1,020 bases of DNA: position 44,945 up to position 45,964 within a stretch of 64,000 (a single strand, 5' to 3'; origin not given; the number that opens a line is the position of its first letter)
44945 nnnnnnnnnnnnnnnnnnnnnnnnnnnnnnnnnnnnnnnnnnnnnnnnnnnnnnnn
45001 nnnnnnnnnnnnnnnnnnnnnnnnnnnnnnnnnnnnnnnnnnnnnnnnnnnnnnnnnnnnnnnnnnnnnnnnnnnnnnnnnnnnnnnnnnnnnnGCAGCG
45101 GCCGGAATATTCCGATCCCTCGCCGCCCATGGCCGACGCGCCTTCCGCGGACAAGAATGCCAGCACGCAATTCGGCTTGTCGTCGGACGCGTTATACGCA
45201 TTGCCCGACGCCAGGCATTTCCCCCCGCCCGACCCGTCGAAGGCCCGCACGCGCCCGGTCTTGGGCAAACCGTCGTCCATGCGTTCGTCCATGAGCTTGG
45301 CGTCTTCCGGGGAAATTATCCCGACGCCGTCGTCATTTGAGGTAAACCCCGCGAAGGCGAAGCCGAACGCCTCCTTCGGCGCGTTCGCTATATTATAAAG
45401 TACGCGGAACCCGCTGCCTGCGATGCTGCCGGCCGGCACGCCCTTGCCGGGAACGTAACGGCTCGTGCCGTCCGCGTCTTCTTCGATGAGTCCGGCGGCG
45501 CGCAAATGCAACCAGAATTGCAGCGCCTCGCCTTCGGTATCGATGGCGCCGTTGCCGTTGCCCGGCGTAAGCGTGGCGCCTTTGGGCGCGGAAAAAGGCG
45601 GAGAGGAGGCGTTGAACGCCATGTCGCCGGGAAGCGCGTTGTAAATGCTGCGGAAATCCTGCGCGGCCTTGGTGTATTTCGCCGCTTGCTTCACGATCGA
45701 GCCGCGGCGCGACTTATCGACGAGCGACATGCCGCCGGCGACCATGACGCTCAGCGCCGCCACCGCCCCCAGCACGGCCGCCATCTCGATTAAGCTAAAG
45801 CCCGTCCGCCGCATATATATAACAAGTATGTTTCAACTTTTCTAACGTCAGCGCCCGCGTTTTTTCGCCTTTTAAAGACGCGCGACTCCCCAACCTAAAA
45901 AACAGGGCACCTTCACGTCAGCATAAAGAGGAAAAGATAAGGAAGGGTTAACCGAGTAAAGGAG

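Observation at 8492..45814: Uninterrupted 37.3-kb ORF encoding a 12,440-aa (about 1.3 MDa) protein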

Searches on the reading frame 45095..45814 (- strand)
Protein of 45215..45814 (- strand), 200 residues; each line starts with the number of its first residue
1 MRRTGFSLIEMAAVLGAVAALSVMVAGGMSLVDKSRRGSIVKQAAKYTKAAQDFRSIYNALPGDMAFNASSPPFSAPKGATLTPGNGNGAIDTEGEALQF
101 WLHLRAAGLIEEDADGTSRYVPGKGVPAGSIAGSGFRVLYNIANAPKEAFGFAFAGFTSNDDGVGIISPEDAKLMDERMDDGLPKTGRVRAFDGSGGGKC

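Call 26: search_protein_families(library=pfam, proteins=[window:45215-45814:-], max_evalue=10)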
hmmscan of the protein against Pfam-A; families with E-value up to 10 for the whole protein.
window:45215-45814:- (200 aa): 1 family
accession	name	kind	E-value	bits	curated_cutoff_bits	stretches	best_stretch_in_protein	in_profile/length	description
PF07963.17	N_methyl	-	0.33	11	21.2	1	2-25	3-26/27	Prokaryotic N-terminal methylation motif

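Call 27: search_protein_families(library=ncbifam, proteins=[window:45215-45814:-], max_evalue=1)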
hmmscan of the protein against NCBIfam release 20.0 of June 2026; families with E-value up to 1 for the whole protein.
window:45215-45814:- (200 aa): 1 family
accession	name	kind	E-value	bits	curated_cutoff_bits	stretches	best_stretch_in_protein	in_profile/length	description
TIGR02532.1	IV_pilin_GFxxxE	domain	0.014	15.2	16.3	1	4-25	2-23/24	prepilin-type N-terminal cleavage/methylation domain-containing protein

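Call 37: find_related_loci(query=A3, collection=genome_contigs, flank=10000)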
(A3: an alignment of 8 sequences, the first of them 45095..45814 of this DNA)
Query A3 (240 aa) in genome_contigs; peptide patterns used: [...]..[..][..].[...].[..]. (x = any residue, [..] = any of these).
29 stretches matched a pattern; 3 encode a relative of the query (tblastn E <= 1e-3); 3 distinct loci.
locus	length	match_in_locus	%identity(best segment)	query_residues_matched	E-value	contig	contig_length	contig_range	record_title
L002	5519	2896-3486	45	19-221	4e-53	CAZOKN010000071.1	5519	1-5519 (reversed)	MAG TPA_asm: uncultured Rickettsiaceae bacterium isolate SRP286056_co1_34 genome assembly, contig: NODE_21385_length_551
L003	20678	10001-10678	45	5-240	3e-51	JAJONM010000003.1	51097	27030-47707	MAG: Rickettsiaceae bacterium isolate C_No_T20_B_bin.41 scaffold_364, whole genome shotgun sequence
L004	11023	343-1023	42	5-240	3e-48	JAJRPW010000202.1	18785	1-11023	MAG: Alphaproteobacteria bacterium isolate Dive100_bin10.126 k141_1199574, whole genome shotgun sequence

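Call 41: search_protein_families(library=pfam, proteins=[L003:504-1283:+, L003:1666-2424:+, L003:3220-3678:-, L003:3730-4845:-, L003:4845-6032:-, L003:6317-7606:-, L003:7618-8199:-, L003:8388-9257:-, L002:637-1191:+, L002:1201-2487:+], max_evalue=0.001)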
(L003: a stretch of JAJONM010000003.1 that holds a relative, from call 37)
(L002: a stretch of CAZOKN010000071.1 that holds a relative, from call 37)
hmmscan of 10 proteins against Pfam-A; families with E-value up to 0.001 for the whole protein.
L003:504-1283:+ (259 aa): 2 families
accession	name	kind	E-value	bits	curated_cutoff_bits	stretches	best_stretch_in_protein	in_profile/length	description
PF00977.27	His_biosynth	-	8.1e-81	271.2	23.6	1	19-248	2-227/228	Histidine biosynthesis protein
PF01207.24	Dus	-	8.9e-09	35.3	20.4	0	157-244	132-218/311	Dihydrouridine synthase (Dus)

L003:1666-2424:+ (252 aa): 6 families
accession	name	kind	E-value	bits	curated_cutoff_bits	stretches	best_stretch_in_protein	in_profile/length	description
PF00977.27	His_biosynth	-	6.6e-90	301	23.6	1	5-235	1-228/228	Histidine biosynthesis protein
PF01180.27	DHO_dh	-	9.2e-06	25.5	27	0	185-241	227-285/291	Dihydroorotate dehydrogenase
PF05690.20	ThiG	-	1.3e-05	25.2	23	0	158-227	137-206/247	Thiazole biosynthesis protein ThiG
PF01207.24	Dus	-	3.1e-05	23.7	20.4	0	60-118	170-228/311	Dihydrouridine synthase (Dus)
PF03060.21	NMO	-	5.7e-05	23.1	28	0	151-210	142-207/331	Nitronate monooxygenase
PF02581.23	TMP-TENI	-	9.9e-05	22.2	27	0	34-103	106-177/180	Thiamine monophosphate synthase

L003:3220-3678:- (152 aa): 0 families

L003:3730-4845:- (371 aa): 1 family
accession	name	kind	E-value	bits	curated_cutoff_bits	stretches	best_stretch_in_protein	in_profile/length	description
PF04107.18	GCS2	-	1.6e-53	182.4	21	1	15-292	2-290/291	Glutamate-cysteine ligase family 2(GCS2)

L003:4845-6032:- (395 aa): 1 family
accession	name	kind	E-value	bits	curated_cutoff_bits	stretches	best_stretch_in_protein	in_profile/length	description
PF00999.27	Na_H_Exchanger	-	2e-26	93.2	26.2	1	20-382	4-372/375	Sodium/hydrogen exchanger, transmembrane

L003:6317-7606:- (429 aa): 1 family
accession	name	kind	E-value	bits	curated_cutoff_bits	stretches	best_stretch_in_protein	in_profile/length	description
PF00275.25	EPSP_synthase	-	6.8e-113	378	22.8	1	8-417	3-417/417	EPSP synthase (3-phosphoshikimate 1-carboxyvinyltransferase)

L003:7618-8199:- (193 aa): 1 family
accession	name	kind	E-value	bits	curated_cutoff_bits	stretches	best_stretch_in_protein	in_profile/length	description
PF22769.1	DCD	-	2.8e-31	109.1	27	1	5-158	1-151/153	dCTP deaminase-like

L003:8388-9257:- (289 aa): 0 families

L002:637-1191:+ (184 aa): 1 family
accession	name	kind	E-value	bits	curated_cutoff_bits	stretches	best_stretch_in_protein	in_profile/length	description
PF22769.1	DCD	-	4.7e-34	118.1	27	1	3-156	1-151/153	dCTP deaminase-like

L002:1201-2487:+ (428 aa): 1 family
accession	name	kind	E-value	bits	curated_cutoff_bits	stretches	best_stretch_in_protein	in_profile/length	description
PF00275.25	EPSP_synthase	-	5.5e-109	365.1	22.8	1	8-417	3-417/417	EPSP synthase (3-phosphoshikimate 1-carboxyvinyltransferase)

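Call 46: search_solved_structures(query=A3, max_evalue=10, show_alignments=2)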
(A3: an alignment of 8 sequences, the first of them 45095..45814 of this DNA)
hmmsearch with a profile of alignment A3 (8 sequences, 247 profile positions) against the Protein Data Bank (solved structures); distinct sequences matched with E-value up to 10: 5.
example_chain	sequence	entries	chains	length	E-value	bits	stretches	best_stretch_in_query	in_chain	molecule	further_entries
1mda_L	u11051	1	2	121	0.17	14.5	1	94-161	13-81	METHYLAMINE DEHYDROGENASE (LIGHT SUBUNIT)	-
3fav_A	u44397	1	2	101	0.38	13.4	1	50-131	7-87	ESAT-6-like protein esxB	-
6j19_B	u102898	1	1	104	0.39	13.4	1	48-131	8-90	ESAT-6-like protein EsxB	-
1wa8_A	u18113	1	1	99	0.49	13.1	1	50-131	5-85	ESAT-6 LIKE PROTEIN ESXB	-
8jg5_D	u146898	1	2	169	7.4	9.2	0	131-162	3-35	VL,SARAH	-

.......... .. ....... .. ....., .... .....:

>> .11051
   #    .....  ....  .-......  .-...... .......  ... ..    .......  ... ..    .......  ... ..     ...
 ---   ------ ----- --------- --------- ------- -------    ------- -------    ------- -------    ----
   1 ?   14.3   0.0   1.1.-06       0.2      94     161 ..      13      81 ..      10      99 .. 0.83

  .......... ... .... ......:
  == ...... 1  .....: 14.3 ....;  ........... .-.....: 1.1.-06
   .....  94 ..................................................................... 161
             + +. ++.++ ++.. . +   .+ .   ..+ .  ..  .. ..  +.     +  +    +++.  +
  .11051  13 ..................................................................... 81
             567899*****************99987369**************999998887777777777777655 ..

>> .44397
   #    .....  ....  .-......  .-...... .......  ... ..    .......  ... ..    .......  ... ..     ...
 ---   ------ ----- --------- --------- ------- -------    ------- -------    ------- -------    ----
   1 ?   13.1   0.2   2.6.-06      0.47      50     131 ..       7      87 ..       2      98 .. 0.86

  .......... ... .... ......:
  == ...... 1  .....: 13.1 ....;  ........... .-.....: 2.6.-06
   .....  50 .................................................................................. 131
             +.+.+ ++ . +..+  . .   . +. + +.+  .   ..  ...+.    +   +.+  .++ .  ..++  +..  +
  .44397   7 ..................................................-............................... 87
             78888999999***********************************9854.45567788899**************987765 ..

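Call 49: predict_structure(alignment_id=A3)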
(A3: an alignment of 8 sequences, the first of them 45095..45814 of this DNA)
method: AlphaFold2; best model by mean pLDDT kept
length: 240 residues; sequences in the alignment: 8
mean_pLDDT: 49.1   pTM: 0.52
mean pLDDT of the five models: 49.1, 40.0, 36.1, 34.7, 33.9
residues with pLDDT >= 90: 0; 70-90: 18; 50-70: 84; < 50: 138
segments of 3 or more residues with pLDDT < 50: 1-6, 8-32, 68-73, 75-84, 115-124, 156-217, 225-236, 238-240
pLDDT, mean of each block of 10 residues (from residue 1): 44 33 31 54 68 67 53 44 53 68 73 50 51 59 56 46 40 46 36 37 34 46 45 46
secondary structure, 60 per line:
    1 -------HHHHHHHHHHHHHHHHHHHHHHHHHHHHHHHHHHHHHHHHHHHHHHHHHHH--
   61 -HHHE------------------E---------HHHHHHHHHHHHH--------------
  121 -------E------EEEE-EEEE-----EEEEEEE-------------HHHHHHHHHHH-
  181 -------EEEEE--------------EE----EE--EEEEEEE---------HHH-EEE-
elements in order: H8-58 H94-106 E135-138 E140-143 E149-155 H169-179 E188-192 E217-223 E237-239

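Call 50: find_homologous_proteins(query=A3, max_evalue=0.001)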
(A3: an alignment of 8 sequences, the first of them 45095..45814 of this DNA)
Query A3 (8 sequences) (240 aa, profile of the alignment): 123 proteins with E <= 0.001 among 8000 candidates; the best 120 are listed.
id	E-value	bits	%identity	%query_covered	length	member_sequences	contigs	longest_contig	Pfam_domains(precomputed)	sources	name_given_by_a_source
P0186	1.0e-35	141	33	92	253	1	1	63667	PF07963.18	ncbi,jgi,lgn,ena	jgi:prepilin-type N-terminal cleavage/methylation domain-containing protein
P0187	1.1e-35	141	32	93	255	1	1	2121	PF07963.18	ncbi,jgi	jgi:prepilin-type N-terminal cleavage/methylation domain-containing protein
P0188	1.5e-31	128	35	91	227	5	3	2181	-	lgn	-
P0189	1.7e-31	128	30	80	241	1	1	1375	PF07963.18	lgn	-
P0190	4.6e-31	126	27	90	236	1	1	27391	PF07963.18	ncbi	-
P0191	1.1e-30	125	36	91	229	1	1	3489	PF07963.18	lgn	-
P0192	3.0e-30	124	31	82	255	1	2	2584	PF07963.18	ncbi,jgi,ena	jgi:prepilin-type N-terminal cleavage/methylation domain-containing protein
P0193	5.4e-30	123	33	93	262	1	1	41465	-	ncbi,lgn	ncbi:MAG: type II secretion system protein [Rickettsiales bacterium]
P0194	6.7e-30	122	33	90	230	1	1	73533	PF07963.18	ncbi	-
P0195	7.1e-30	122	32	92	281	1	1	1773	PF07963.18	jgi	jgi:prepilin-type N-terminal cleavage/methylation domain-containing protein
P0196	1.4e-29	121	36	91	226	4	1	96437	PF07963.18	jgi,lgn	-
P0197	1.4e-29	121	38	92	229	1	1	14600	-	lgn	-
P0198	6.0e-29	119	35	91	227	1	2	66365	PF07963.18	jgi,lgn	jgi:prepilin-type N-terminal cleavage/methylation domain-containing protein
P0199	6.9e-29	119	32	92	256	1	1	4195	-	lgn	-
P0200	8.4e-29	119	30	92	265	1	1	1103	-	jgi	jgi:hypothetical protein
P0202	9.9e-29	119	36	91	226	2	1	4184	PF07963.18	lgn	-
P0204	7.1e-28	116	30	92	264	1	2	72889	PF07963.18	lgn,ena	-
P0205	9.3e-28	115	30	91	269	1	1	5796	PF07963.18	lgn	-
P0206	2.3e-27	114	31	93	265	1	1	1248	PF07963.18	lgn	-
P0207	3.0e-27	114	29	91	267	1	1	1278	PF07963.18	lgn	-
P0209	8.3e-27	112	32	80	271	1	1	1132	PF07963.18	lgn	-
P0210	1.8e-26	111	30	90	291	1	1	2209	PF07963.18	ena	-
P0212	3.5e-26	110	30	92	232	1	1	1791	PF07963.18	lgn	-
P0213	3.5e-26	110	28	91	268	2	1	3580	PF07963.18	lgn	-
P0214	9.6e-26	109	30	93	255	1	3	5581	PF07963.18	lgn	-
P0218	4.2e-25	107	30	92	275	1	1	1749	PF07963.18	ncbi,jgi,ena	jgi:prepilin-type N-terminal cleavage/methylation domain-containing protein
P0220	9.4e-25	106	32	78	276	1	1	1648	PF07963.18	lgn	-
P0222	1.4e-24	105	30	78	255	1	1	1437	PF07963.18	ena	-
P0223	3.7e-24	104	28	80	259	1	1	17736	PF07963.18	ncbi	-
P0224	5.1e-24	103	31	78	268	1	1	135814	PF07963.18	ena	-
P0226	5.9e-24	103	29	93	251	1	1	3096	PF07963.18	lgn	-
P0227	6.5e-24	103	28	90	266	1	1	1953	PF07963.18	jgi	-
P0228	1.1e-23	102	26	91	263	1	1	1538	PF07963.18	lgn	-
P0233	2.6e-23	101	24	92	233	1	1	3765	PF07963.18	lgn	-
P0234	3.8e-23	100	31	90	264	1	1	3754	PF07963.18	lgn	-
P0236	4.0e-23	100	27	80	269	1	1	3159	PF07963.18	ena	-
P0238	6.5e-23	100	29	90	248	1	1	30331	PF07963.18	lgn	-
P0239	8.0e-23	99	27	91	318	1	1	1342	PF07963.18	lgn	-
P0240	1.9e-22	98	33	88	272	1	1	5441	PF07963.18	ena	-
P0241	2.4e-22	98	27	93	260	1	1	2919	PF07963.18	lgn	-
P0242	2.5e-22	98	26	79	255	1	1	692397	PF07963.18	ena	-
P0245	3.6e-22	97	29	92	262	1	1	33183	PF07963.18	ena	-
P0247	6.0e-22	96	31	79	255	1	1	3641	PF07963.18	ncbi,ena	-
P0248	6.2e-22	96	29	80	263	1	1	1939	PF07963.18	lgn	-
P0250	1.0e-21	96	29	91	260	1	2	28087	PF07963.18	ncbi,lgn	-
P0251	2.5e-21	94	32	90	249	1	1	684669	PF07963.18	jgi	jgi:prepilin-type N-terminal cleavage/methylation domain-containing protein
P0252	8.0e-21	93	28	75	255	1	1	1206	PF07963.18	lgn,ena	-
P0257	1.6e-20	92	31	78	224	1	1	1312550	PF07963.18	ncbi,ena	-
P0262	1.0e-19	89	30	88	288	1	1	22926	PF07963.18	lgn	-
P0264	1.8e-19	88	31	91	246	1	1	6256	PF07963.18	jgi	-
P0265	1.9e-19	88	30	91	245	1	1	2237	PF07963.18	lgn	-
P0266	3.0e-19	88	27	90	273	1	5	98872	PF07963.18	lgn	-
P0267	4.2e-19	87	29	79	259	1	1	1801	PF07963.18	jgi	jgi:prepilin-type N-terminal cleavage/methylation domain-containing protein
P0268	4.3e-19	87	28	90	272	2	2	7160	PF07963.18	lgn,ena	-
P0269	4.5e-19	87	30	93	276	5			PF07963.18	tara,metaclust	tara:strand:- start:4161 stop:4991 length:831 start_codon:yes stop_codon:yes gene_type:complete|meta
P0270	1.6e-18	85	28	81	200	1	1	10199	PF07963.18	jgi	-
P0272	2.3e-18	85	27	79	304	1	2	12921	PF07963.18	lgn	-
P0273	2.3e-18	85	31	79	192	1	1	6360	PF07963.18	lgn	-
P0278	1.2e-17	82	28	80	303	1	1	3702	PF07963.18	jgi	jgi:prepilin-type N-terminal cleavage/methylation domain-containing protein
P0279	2.3e-17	81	38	50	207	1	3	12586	PF07963.18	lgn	-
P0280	2.4e-17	81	30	88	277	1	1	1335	PF07963.18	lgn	-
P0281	6.1e-17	80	30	78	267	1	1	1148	PF07963.18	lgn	-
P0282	9.3e-17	79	29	80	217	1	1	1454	PF07963.18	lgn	-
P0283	1.0e-16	79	28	80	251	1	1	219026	PF07963.18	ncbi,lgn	-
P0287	2.7e-15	75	30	78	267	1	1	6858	PF07963.18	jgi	jgi:prepilin-type N-terminal cleavage/methylation domain-containing protein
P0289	6.0e-15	73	28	81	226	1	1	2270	PF07963.18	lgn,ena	-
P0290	8.4e-15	73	28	85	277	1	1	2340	PF07963.18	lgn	-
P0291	9.0e-15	73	27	88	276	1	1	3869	PF07963.18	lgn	-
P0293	4.1e-14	71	25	91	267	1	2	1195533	PF07963.18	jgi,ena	-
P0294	5.1e-14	70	24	92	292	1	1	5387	PF07963.18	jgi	jgi:prepilin-type N-terminal cleavage/methylation domain-containing protein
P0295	8.0e-14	70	29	77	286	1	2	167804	PF07963.18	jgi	-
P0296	1.5e-13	69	26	81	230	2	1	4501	PF07963.18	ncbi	-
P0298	3.5e-13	68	32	81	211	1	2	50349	PF07963.18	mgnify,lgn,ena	mgnify:CR=1 FL=1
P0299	4.7e-13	67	28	79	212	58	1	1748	PF07963.18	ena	-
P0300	5.6e-13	67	28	45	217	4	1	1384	PF07963.18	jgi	jgi:prepilin-type N-terminal cleavage/methylation domain-containing protein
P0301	1.8e-12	65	25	90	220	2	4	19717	PF07963.18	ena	-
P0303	4.1e-12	64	27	81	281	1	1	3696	PF07963.18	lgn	-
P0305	2.3e-11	62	27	82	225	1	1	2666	PF07963.18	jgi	jgi:prepilin-type N-terminal cleavage/methylation domain-containing protein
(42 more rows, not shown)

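Call 52: find_encoding_contigs(protein=P0186, flank=10000, max_places=2)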
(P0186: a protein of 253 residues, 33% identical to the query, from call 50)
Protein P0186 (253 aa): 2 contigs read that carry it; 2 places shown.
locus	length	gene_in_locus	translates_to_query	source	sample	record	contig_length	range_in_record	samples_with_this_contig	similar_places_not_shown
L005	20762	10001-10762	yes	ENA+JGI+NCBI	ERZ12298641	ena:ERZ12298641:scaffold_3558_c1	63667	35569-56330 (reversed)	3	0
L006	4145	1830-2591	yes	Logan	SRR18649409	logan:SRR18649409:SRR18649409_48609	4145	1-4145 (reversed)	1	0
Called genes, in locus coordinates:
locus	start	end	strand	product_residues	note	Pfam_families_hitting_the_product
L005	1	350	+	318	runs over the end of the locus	PF02445:NadA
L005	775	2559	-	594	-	PF00890:FAD_binding_2, PF01266:DAO, PF03486:HI0933_like (faint), PF02910:Succ_DH_flav_C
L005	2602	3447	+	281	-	PF02749:QRPTase_N, PF01729:QRPTase_C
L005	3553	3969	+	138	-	PF01475:FUR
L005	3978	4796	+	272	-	PF13444:Acetyltransf_5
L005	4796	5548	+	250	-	PF01553:Acyltransferase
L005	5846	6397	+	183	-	PF01427:Peptidase_M15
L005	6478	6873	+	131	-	-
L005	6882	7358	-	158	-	-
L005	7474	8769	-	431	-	PF00817:IMS, PF21999:IMS_HHH_1 (weak), PF11799:IMS_C (weak)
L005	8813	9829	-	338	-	PF12849:PBP_like_2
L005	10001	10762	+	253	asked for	PF07963:N_methyl (weak)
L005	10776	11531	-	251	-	-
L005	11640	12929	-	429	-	PF08245:Mur_ligase_M (weak), PF02875:Mur_ligase_C, PF27239:FOL3_C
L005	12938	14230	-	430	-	PF01288:HPPK, PF00809:Pterin_bind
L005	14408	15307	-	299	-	PF07963:N_methyl (faint)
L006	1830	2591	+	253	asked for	PF07963:N_methyl (weak)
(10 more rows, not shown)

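Call 61: predict_structure(alignment_id=A4)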
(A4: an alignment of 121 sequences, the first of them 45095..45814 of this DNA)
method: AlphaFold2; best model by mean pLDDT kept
length: 240 residues; sequences in the alignment: 121
mean_pLDDT: 89.7   pTM: 0.83
mean pLDDT of the five models: 89.7, 89.7, 89.4, 89.3, 88.7
residues with pLDDT >= 90: 172; 70-90: 52; 50-70: 12; < 50: 4
segments of 3 or more residues with pLDDT < 50: 238-240
pLDDT, mean of each block of 10 residues (from residue 1): 77 96 92 94 96 97 94 87 94 94 95 77 92 94 81 92 94 96 94 90 94 96 82 53
secondary structure, 60 per line:
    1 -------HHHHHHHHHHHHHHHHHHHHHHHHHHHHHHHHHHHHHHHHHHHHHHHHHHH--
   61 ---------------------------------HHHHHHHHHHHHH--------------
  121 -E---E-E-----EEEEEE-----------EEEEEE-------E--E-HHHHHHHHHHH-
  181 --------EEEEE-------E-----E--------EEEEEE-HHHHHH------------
elements in order: H8-58 H94-106 E134-139 E151-156 H169-179 E189-193 E216-221 H223-228

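Call 63: fold_search(model_id=the predicted structure, library=pdb)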
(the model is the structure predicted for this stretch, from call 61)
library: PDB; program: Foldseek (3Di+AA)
matches with E <= 10: 127; with E <= 0.001: 0
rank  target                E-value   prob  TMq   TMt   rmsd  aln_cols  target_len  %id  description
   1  6t8s_CCC              1.1e-03  1.00  0.37  0.62   5.8       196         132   12  Structure of the major Type IV pilin PilA1 from Clostridium difficile (released 2020-03-25)
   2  6t8s_AAA              5.5e-03  0.99  0.37  0.62   5.8       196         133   11  Structure of the major Type IV pilin PilA1 from Clostridium difficile (released 2020-03-25)
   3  6t8s_BBB              1.3e-02  0.95  0.35  0.57   6.0       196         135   12  Structure of the major Type IV pilin PilA1 from Clostridium difficile (released 2020-03-25)
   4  4pe2_A                5.9e-02  0.89  0.36  0.19   5.7       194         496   11  MBP PilA1 CD160 (released 2015-01-14)
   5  3dxm_D                8.3e-01  0.07  0.17  0.15   9.7        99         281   10  Structure of Bos taurus Arp2/3 Complex with Bound Inhibitor CK0993548 (released 2009-07-28)
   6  4i3h_B                8.9e-01  0.04  0.14  0.05   9.3        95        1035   10  A three-gate structure of topoisomerase IV from Streptococcus pneumoniae (released 2013-08-28)
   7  3ml6_A                8.9e-01  0.01  0.09  0.08  10.9       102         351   15  a complex between Dishevelled2 and clathrin adaptor AP-2 (released 2010-08-11)
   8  3raf_A                9.5e-01  0.05  0.14  0.08   9.3        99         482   12  Quinazolinedione-DNA cleavage complex of type IV topoisomerase from S. pneumoniae (released 2012-03-28)
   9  9a68_A                1.0e+00  0.05  0.13  0.05   9.5        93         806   13  Integrative model of PARC-PARE by crosslinking MS and deep learning (released 2024-09-18)
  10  2e9g_MODEL_1_A        1.1e+00  0.02  0.10  0.16   9.9       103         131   10  Solution structure of the alpha adaptinC2 domain from human Adapter-related protein complex 1 gamma 2 subunit (released 2007-07-31)
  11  6hj6                  1.2e+00  0.02  0.13  0.18  11.7       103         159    6  Crystal structure of Loei River virus GP1 glycoprotein at pH 5.0 (released 2018-10-10)
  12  2czg_B                1.3e+00  0.02  0.13  0.08  13.4       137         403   10  Crystal structure of Probable phosphoribosylglycinamide formyl transferase (PH0318) from Pyrococcus horikoshii OT3 (released 2006-01-13)
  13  7pd7_A                1.5e+00  0.02  0.12  0.11  14.9       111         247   12  Crocagin methyl transferase CgnL (released 2022-08-17)
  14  9yx1_C                1.6e+00  0.02  0.12  0.08  11.4       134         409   12  Structure of the long chain acyl-CoA carboxylase complex from Mycobacterium smegmatis (released 2025-11-26)
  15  3crk_B                1.6e+00  0.02  0.16  0.12  14.2       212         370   10  Crystal structure of the PDHK2-L2 complex. (released 2008-04-29)
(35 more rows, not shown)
